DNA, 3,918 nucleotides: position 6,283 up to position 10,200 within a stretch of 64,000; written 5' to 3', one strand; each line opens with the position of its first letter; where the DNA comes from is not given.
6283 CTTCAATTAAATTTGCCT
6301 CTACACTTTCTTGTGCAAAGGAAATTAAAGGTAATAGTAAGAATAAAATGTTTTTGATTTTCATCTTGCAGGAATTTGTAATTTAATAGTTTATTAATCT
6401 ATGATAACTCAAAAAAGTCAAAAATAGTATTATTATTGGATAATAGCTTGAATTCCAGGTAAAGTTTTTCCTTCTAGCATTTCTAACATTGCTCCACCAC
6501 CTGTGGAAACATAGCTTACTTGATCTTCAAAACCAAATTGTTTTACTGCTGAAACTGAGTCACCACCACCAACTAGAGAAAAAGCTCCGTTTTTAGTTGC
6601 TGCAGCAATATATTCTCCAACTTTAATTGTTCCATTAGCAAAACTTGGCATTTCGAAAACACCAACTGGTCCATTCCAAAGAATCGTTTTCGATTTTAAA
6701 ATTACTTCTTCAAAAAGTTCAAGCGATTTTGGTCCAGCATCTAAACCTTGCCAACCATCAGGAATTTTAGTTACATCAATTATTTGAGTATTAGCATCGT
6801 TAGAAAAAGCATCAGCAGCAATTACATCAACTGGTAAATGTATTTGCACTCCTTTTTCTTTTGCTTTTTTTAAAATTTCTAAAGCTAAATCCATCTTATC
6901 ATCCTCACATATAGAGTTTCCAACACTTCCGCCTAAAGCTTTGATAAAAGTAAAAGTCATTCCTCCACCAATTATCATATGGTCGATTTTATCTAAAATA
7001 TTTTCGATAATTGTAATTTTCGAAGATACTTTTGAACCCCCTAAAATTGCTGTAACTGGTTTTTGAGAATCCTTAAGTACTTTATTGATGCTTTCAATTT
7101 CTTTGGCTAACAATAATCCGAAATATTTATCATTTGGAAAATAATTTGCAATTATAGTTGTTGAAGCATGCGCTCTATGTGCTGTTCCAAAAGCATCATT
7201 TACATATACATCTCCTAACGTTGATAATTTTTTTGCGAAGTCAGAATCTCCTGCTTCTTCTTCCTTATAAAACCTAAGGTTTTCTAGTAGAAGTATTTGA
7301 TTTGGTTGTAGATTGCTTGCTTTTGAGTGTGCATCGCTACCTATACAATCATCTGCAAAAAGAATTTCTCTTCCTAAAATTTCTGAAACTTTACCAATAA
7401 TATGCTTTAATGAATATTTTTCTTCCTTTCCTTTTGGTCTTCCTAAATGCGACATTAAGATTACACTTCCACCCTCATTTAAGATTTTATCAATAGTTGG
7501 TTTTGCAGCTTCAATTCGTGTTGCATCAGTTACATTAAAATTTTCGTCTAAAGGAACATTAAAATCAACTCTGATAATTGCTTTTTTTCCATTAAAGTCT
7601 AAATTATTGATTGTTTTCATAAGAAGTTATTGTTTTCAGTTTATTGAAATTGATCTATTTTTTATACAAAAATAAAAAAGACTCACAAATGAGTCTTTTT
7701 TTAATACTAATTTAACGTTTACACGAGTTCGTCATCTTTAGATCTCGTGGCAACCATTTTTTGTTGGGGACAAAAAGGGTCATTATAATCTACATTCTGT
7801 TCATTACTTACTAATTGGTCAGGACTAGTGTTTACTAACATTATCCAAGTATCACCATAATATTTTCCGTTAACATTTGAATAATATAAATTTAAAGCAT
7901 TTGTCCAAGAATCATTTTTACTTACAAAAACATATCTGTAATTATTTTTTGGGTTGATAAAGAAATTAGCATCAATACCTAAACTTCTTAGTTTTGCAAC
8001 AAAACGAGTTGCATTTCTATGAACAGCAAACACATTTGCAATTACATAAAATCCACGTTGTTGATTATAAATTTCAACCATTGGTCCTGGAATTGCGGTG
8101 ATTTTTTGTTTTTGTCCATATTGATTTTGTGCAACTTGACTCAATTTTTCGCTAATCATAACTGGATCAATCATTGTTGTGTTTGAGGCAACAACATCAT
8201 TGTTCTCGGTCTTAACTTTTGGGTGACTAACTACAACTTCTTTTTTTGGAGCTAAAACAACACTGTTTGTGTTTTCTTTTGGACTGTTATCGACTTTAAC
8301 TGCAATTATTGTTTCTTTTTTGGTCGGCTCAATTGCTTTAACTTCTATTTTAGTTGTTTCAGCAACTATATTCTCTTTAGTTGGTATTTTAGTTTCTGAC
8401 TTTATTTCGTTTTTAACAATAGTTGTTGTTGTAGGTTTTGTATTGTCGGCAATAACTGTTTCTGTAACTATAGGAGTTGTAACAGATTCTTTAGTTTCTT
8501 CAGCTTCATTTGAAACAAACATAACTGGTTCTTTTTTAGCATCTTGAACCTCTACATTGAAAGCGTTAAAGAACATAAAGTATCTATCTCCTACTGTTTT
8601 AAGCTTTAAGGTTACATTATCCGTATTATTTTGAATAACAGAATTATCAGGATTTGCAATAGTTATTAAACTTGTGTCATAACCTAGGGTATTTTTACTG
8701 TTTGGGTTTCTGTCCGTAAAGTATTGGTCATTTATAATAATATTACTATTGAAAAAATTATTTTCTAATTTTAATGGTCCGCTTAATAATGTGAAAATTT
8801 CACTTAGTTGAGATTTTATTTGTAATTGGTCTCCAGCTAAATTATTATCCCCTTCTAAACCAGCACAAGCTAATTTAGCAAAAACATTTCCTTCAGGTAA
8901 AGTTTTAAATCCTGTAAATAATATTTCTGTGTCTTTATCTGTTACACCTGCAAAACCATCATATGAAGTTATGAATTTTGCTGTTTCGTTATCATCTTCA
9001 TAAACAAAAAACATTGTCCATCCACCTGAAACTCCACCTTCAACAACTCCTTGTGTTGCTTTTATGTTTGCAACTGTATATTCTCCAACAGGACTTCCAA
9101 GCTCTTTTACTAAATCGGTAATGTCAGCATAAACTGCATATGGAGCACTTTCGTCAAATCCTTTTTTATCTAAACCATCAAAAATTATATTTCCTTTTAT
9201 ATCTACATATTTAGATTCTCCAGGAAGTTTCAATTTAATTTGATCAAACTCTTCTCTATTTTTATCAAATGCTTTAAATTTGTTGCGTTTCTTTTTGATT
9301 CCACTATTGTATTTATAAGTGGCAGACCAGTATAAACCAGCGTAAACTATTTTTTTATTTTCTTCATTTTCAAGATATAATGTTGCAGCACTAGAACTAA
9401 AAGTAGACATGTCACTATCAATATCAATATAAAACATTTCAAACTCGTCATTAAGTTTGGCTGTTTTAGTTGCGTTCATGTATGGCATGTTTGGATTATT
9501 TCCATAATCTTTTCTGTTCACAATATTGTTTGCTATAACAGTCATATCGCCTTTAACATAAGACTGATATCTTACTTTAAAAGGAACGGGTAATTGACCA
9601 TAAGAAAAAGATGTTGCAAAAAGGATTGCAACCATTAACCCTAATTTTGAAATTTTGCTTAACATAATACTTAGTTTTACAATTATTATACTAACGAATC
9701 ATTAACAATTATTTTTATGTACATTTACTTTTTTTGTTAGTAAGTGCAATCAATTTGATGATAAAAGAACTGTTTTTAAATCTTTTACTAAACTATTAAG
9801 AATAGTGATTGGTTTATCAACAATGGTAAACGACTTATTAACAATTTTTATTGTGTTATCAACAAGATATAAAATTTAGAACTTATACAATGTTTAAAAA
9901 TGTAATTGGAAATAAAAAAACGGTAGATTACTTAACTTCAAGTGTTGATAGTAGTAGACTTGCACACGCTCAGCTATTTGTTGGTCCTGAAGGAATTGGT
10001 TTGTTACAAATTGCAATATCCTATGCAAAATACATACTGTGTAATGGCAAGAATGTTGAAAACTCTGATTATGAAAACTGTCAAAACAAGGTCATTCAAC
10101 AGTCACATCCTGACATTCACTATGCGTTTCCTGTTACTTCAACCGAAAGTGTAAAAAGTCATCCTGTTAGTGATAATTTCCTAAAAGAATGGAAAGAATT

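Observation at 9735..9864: Three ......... boxes at an exact 21-bp period, plus an opposed 21-bp pair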

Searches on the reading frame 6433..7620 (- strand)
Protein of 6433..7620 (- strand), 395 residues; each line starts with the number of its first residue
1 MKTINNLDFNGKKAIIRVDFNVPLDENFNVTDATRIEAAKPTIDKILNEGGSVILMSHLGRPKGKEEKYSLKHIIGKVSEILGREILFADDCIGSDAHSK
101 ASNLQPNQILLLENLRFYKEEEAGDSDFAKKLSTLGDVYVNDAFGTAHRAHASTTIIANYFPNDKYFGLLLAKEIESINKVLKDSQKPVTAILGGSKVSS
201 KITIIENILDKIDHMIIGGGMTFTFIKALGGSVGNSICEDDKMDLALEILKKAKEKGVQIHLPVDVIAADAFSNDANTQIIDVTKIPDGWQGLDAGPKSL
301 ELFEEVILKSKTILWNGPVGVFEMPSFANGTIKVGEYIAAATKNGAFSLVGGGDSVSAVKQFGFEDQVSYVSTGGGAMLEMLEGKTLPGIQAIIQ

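Call 5: search_protein_families(library=pfam, proteins=[window:6433-7620:-])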
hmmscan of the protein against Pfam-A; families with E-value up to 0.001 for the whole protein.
window:6433-7620:- (395 aa): 1 family
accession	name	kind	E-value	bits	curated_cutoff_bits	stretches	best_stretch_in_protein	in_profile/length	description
PF00162.24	PGK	-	7.9e-158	525.8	27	1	4-385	1-379/379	Phosphoglycerate kinase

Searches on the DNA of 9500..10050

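Call 80: search_rna_families(source=window, start=9500, end=10050, threshold=evalue, max_evalue=1)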
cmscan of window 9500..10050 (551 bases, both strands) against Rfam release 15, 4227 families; matches with E-value up to 1: 1.
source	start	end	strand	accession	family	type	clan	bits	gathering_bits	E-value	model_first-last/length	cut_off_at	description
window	9736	9842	+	RF03112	Staphylococcus-1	Gene; sRNA;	-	21.7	87.7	0.22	1-127/127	no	Staphylococcus-1 RNA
